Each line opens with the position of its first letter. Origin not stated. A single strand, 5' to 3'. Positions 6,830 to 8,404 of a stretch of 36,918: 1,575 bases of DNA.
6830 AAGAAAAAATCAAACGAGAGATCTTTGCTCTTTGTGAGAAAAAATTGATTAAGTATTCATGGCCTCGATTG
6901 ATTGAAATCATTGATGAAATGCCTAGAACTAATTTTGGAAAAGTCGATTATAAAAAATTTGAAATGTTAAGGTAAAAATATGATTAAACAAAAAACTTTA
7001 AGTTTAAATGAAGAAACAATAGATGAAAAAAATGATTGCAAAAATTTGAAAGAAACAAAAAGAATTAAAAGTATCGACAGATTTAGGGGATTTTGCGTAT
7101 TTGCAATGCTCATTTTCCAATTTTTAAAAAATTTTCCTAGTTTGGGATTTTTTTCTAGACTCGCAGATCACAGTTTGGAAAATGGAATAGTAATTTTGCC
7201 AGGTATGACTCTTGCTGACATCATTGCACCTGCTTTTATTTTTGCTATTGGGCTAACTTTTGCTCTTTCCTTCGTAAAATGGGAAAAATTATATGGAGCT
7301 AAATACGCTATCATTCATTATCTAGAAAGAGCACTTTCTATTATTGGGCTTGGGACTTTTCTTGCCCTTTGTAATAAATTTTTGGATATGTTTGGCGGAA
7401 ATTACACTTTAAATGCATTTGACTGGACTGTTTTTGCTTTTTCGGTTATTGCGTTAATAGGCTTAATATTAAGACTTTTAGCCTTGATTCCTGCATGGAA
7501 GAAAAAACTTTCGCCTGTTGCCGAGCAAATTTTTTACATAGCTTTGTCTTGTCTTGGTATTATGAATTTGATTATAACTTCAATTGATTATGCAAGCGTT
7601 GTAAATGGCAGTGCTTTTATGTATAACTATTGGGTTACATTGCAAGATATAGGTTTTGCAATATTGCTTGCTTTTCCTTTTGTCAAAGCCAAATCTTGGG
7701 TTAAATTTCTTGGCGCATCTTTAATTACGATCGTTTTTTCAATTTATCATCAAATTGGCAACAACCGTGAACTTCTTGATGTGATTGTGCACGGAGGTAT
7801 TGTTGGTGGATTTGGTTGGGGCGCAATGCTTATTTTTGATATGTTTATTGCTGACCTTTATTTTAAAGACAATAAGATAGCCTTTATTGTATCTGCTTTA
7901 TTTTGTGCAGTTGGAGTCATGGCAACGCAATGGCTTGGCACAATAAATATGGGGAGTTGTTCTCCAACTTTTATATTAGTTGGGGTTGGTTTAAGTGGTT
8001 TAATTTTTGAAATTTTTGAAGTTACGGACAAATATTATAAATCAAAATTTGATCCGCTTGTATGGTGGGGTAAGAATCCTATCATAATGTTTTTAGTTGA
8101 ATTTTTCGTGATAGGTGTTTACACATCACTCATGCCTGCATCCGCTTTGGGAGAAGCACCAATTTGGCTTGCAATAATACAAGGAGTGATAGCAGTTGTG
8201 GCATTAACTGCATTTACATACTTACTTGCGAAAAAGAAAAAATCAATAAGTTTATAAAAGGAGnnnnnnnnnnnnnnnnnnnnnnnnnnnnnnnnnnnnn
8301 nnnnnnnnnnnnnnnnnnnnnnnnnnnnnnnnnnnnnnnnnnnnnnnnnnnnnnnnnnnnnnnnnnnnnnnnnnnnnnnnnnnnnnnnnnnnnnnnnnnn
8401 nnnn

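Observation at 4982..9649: Carrier protein, adenylate-forming ligase and two HGSNAT-like membrane acyltransferases: a candidate Dlt-like trans-membrane acylation pathway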

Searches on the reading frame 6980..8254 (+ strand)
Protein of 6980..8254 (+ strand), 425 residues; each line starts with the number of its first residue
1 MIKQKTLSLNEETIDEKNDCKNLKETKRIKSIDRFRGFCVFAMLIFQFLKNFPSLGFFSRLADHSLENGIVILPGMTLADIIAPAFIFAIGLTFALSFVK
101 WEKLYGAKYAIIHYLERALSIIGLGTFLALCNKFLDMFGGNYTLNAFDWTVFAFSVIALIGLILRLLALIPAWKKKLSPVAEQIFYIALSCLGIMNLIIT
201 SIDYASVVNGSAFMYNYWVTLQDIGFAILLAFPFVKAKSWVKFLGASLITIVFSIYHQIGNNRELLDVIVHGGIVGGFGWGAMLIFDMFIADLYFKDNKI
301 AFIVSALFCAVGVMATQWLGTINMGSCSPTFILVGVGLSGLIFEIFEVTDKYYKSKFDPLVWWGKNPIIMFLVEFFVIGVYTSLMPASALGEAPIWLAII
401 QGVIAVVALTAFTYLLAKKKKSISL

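Call 6: search_protein_families(library=pfam, proteins=[window:6980-8254:+], max_evalue=0.01)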
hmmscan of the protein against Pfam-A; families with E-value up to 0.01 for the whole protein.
window:6980-8254:+ (425 aa): 1 family
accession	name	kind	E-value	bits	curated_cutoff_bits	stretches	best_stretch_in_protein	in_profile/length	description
PF07786.18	HGSNAT_cat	-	9.6e-06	25.7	22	1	28-187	1-134/222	Heparan-alpha-glucosaminide N-acetyltransferase, catalytic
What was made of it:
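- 6980..8257 (+): memA: HGSNAT-like transmembrane acyltransferase (TmAT fold), 425 aa. PF07786 scores 25.7 bits against 22 (call 6).
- Checked: 425 aa. HGSNAT_cat scores 25.7 bits against a gathering score of 22 (call 6).
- Pfam HGSNAT_cat is above its gathering score for memA (call 6).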

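Call 7: search_protein_families(library=ncbifam, proteins=[window:6980-8254:+], max_evalue=0.01)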
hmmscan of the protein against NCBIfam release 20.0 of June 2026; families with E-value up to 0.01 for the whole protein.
window:6980-8254:+ (425 aa): 0 families

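Call 11: find_homologous_proteins(query=window:6980-8254:+, max_evalue=0.001)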
Query window:6980-8254:+ (425 aa): 110 proteins with E <= 0.001 among 8000 candidates.
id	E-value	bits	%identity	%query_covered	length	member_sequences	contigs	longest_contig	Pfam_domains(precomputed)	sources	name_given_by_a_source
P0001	3.0e-270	914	98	100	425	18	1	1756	PF07786.19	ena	-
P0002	3.7e-229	779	82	100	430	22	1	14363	PF07786.19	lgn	-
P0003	2.6e-227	773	83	98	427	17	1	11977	PF07786.19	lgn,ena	-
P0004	3.2e-221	753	79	100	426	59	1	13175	PF07786.19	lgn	-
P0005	2.9e-214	730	78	99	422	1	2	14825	PF07786.19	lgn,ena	-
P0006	2.8e-206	704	73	100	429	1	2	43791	PF07786.19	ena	-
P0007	4.2e-206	703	77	95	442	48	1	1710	PF07786.19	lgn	-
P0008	1.6e-204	698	75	96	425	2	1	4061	-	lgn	-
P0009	3.7e-204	697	75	96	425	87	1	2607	PF07786.19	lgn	-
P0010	6.7e-203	692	73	100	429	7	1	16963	PF07786.19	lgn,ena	-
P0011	7.0e-203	692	75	99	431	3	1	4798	PF07786.19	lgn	-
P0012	4.2e-202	690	75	96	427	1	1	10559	PF07786.19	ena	-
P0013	1.2e-201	688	75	96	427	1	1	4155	PF07786.19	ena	-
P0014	4.6e-201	686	74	97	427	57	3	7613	PF07786.19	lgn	-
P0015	2.1e-200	684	76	98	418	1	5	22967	PF07786.19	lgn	-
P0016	2.1e-200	684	75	96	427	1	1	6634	PF07786.19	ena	-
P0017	1.5e-199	681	75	96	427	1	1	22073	PF07786.19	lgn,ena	-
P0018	1.8e-199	681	76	98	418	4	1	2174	PF07786.19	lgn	-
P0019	3.1e-199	680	76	98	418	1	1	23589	PF07786.19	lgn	-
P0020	2.6e-198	677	74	96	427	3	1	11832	PF07786.19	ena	-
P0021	4.2e-198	677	75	93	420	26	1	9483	PF07786.19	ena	-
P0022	3.6e-197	674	73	99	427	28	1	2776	PF07786.19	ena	-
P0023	3.8e-197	674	76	93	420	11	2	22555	PF07786.19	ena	-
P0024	2.3e-194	664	77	96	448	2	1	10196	PF07786.19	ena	-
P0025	5.1e-192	657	73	98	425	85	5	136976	PF07786.19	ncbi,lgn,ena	-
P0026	5.6e-192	657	72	98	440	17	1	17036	PF07786.19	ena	-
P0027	7.9e-192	656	72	99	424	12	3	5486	PF07786.19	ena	-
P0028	2.2e-191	655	73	98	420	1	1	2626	PF07786.19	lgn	-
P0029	5.7e-191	653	72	98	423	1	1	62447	PF07786.19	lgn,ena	-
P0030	7.8e-191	653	72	98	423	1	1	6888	PF07786.19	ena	-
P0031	8.3e-191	653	72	100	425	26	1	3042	PF07786.19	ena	-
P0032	2.4e-190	651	72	98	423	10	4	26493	PF07786.19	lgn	-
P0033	7.4e-189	646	69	98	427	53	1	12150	PF07786.19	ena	-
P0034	1.6e-187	642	70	100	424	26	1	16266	PF07786.19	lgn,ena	-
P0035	8.5e-187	639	71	99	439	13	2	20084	PF07786.19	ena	-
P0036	1.9e-184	632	70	98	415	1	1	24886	PF07786.19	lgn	-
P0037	1.2e-181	622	68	100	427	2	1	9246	PF07786.19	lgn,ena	-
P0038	5.6e-180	617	69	98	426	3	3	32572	PF07786.19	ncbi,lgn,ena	-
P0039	7.8e-178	610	67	98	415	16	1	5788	PF07786.19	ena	-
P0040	5.0e-170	584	65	98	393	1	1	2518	PF07786.19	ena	-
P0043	4.3e-156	538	60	98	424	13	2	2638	PF07786.19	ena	-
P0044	1.1e-153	530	58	98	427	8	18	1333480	PF07786.19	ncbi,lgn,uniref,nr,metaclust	ncbi:heparan-alpha-glucosaminide N-acetyltransferase domain-containing protein [Malacoplasma iowae]|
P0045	4.7e-153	528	60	98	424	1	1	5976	PF07786.19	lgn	-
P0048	3.2e-150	519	55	100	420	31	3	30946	PF07786.19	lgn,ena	-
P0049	2.7e-149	516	55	96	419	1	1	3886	PF07786.19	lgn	-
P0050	1.1e-148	514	60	94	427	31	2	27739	PF07786.19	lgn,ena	-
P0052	6.4e-148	511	58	99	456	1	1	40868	PF07786.19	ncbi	-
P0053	1.0e-147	511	59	94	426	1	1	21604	PF07786.19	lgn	-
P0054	1.8e-147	510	58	94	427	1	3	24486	PF07786.19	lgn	-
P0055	6.1e-145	502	57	98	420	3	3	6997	PF07786.19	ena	-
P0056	1.3e-143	497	56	98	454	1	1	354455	PF07786.19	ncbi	-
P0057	4.8e-143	495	56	100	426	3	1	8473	PF07786.19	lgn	-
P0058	6.5e-141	488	54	97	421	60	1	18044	PF07786.19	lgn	-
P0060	5.9e-139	482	54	100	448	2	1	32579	PF07786.19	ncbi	-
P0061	1.6e-138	480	55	100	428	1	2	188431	PF07786.19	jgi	-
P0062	2.0e-137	477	77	68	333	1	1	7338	PF07786.19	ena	-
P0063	7.4e-134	465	55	94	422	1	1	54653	PF07786.19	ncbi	-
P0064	7.6e-105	369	46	98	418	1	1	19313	PF07786.19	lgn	-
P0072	2.0e-59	220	38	93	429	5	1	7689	PF07786.19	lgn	-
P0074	3.5e-58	216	38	94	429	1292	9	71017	PF07786.19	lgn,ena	-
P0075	1.0e-57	214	36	95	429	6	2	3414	PF07786.19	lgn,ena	-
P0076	1.1e-57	214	36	94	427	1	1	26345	PF07786.19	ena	-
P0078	4.5e-57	212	35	94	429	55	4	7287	PF07786.19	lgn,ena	-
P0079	1.1e-56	211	37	85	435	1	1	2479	PF07786.19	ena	-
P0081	4.1e-56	209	35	95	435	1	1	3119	PF07786.19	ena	-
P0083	9.1e-54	201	36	84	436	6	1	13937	PF07786.19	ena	-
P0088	7.9e-34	136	26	95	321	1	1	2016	PF07786.19,PF16401.11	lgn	-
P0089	9.4e-33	132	32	42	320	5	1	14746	PF07786.19,PF16401.11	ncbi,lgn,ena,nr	ncbi:MAG: DUF1624 domain-containing protein [Candidatus Methanofastidiosa archaeon]|nr:DUF1624 domai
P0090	2.3e-30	124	30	46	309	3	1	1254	PF01757.29,PF07786.19,PF16401.11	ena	-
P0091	3.8e-30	123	30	42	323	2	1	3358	PF01757.29,PF07786.19,PF16401.11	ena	-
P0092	6.0e-29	119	29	48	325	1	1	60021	PF01757.29,PF07786.19,PF16401.11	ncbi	-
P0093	5.5e-28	116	33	51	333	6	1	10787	PF07786.19,PF16401.11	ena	-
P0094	5.7e-28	116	29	48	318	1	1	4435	PF07786.19,PF16401.11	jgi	jgi:predicted acyltransferase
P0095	2.6e-27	114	33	48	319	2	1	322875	PF07786.19,PF16401.11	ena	-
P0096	8.4e-27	112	31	57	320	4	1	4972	PF07786.19,PF16401.11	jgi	jgi:predicted acyltransferase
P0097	9.6e-27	112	31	48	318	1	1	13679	PF01757.29,PF07786.19,PF16401.11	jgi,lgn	jgi:predicted acyltransferase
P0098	1.5e-26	112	31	49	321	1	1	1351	PF07786.19,PF16401.11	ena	-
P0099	1.7e-26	111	30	49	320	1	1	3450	PF01757.29,PF07786.19,PF16401.11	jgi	jgi:predicted acyltransferase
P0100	1.6e-25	108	31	49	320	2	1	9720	PF01757.29,PF07786.19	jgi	jgi:predicted acyltransferase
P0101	3.8e-25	107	31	50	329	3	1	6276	PF01757.29,PF07786.19,PF16401.11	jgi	jgi:predicted acyltransferase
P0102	7.3e-25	106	28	56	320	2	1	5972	PF01757.29,PF07786.19,PF16401.11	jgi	jgi:predicted acyltransferase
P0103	9.2e-25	106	29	60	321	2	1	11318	PF07786.19,PF16401.11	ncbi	-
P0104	2.2e-23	101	29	49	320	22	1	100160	PF07786.19,PF16401.11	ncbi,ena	-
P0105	2.8e-23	101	29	49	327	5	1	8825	PF07786.19,PF16401.11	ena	-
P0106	3.8e-22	97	25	93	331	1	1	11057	PF01757.29,PF07786.19,PF16401.11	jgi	jgi:predicted acyltransferase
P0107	4.7e-20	90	29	49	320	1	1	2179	PF01757.29,PF07786.19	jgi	jgi:predicted acyltransferase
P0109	3.3e-18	84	27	43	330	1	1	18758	PF07786.19,PF16401.11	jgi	jgi:predicted acyltransferase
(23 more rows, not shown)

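Call 12: find_encoding_contigs(protein=P0044, flank=8000, max_places=3)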
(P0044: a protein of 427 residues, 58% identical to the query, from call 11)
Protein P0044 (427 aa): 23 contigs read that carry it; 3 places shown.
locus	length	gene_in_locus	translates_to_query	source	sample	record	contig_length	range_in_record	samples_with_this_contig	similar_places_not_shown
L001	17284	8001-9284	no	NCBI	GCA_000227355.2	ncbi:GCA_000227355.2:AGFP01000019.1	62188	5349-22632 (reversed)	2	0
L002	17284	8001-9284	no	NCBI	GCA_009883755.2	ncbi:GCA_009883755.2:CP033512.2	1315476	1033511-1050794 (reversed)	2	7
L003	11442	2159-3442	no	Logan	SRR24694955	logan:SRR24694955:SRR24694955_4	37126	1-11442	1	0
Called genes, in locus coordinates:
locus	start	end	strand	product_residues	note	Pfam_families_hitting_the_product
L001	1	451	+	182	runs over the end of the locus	PF03352:Adenine_glyco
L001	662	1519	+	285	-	PF01596:Methyltransf_3, PF01136:Peptidase_U32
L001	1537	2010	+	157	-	PF01136:Peptidase_U32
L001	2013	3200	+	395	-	PF01136:Peptidase_U32, PF16325:Peptidase_U32_C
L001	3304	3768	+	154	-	-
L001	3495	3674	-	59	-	-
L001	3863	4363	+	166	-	PF03838:RecU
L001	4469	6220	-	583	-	-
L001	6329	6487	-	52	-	-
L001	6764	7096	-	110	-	PF00216:Bac_DNA_binding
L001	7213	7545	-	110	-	PF00216:Bac_DNA_binding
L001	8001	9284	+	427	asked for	PF07786:HGSNAT_cat (weak)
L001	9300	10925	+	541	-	-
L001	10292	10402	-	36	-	-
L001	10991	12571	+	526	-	PF00501:AMP-binding, PF13193:AMP-binding_C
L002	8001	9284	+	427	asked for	PF07786:HGSNAT_cat (weak)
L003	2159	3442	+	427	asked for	PF07786:HGSNAT_cat (weak)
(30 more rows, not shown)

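Call 13: find_encoding_contigs(protein=P0056, flank=8000, max_places=2)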
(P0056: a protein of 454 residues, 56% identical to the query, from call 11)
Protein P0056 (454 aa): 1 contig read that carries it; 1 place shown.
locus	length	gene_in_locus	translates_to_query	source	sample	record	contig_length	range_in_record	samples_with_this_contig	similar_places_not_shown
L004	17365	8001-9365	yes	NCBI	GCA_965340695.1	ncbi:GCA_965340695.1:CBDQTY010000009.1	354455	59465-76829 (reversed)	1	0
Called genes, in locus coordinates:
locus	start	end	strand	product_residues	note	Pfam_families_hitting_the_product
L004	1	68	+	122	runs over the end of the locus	-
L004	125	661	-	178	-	PF20122:DUF6512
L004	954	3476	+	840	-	PF00828:Ribosomal_L27A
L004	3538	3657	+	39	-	-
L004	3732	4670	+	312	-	PF01261:AP_endonuc_2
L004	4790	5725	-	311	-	PF03547:Mem_trans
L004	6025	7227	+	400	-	PF01266:DAO (faint), PF03486:HI0933_like, PF22780:HI0933_like_1st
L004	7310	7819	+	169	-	PF00160:Pro_isomerase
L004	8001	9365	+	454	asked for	PF07786:HGSNAT_cat (weak)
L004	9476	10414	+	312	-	-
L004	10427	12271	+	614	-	PF02534:T4SS-DNA_transf, PF10412:TrwB_AAD_bind, PF12696:TraG-D_C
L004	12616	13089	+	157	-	-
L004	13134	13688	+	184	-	PF00293:NUDIX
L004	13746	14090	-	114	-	-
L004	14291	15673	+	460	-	PF00291:PALP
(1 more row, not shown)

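Call 14: find_encoding_contigs(protein=P0025, flank=8000, max_places=2)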
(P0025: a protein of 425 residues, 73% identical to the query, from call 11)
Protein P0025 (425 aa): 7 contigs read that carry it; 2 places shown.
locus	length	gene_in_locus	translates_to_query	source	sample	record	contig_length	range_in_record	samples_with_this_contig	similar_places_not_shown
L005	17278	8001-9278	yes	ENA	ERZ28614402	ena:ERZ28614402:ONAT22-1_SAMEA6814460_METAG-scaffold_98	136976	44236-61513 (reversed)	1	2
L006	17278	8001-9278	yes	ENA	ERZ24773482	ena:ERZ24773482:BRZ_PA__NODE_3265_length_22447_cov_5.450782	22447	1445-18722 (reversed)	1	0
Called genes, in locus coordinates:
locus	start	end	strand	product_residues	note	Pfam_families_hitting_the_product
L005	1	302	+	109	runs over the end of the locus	PF00825:Ribonuclease_P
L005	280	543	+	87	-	PF01809:YidD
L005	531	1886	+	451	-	PF02096:60KD_IMP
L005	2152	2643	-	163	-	PF13306:LRR_5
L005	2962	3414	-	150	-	PF01880:Desulfoferrodox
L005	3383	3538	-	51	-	PF01402:RHH_1 (weak)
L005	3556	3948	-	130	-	PF08769:Spo0A_C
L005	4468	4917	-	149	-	PF01989:AcnX_swivel_put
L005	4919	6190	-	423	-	PF04412:AcnX, PF28403:AcnX_2nd, PF28406:AcnX_3rd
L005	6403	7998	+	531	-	PF00501:AMP-binding, PF13193:AMP-binding_C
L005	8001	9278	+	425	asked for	PF07786:HGSNAT_cat (weak)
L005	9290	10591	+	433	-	-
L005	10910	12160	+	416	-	-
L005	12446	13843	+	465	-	PF00890:FAD_binding_2 (faint), PF01134:GIDA (faint), PF01266:DAO (weak), PF01494:FAD_binding_3 (faint), PF03486:HI0933_like (faint), PF05834:Lycopene_cycl (weak), PF07992:Pyr_redox_2 (weak), PF21688:FAD-depend_C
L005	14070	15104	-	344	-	PF01520:Amidase_3, PF01471:PG_binding_1, PF09374:PG_binding_3 (weak), PF01471:PG_binding_1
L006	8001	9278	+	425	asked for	PF07786:HGSNAT_cat (weak)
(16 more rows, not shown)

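Call 16: find_encoding_contigs(protein=P0002, flank=8000, max_places=2)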
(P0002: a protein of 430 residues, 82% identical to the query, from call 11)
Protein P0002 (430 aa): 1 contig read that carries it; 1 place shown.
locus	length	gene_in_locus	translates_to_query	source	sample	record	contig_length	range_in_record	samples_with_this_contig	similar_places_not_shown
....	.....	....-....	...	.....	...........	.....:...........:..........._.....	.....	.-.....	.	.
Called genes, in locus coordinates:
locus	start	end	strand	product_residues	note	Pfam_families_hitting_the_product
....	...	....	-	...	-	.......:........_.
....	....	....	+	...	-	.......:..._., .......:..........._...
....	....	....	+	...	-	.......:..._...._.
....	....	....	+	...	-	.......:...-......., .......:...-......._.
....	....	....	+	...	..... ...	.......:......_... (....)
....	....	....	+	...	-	-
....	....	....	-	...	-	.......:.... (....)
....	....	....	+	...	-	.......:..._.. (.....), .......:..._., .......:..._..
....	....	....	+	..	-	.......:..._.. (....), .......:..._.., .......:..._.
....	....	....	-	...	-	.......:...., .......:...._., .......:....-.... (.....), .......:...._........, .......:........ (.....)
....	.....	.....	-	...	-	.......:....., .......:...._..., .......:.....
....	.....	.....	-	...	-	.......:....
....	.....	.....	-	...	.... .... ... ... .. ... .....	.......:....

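Call 17: find_encoding_contigs(protein=P0006, flank=8000, max_places=2)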
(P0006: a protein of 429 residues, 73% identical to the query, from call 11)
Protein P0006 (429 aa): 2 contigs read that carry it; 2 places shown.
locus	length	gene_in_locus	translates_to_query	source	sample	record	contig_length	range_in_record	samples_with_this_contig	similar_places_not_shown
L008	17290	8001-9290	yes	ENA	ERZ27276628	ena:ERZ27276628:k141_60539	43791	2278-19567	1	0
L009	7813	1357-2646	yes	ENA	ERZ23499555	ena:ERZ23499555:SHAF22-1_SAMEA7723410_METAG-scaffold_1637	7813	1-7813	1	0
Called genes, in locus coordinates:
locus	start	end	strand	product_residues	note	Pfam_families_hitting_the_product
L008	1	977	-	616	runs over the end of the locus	PF16510:P22_portal, PF23899:SU10_portal (weak)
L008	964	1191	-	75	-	-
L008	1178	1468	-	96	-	-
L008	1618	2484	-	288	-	-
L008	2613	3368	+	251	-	PF00005:ABC_tran, PF13304:AAA_21 (faint)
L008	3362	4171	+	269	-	PF00528:BPD_transp_1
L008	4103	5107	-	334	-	-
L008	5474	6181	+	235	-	PF20260:PUA_4, PF04452:Methyltrans_RNA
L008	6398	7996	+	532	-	PF00501:AMP-binding, PF13193:AMP-binding_C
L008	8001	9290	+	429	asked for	PF07786:HGSNAT_cat (weak)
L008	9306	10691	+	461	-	-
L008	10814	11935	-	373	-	PF00226:DnaJ, PF01556:DnaJ_C, PF00684:DnaJ_CXXCXGXG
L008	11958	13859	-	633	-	PF00012:HSP70, PF06723:MreB_Mbl, PF00012:HSP70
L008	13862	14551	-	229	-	PF01025:GrpE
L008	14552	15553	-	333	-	PF01628:HrcA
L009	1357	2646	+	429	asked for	PF07786:HGSNAT_cat (weak)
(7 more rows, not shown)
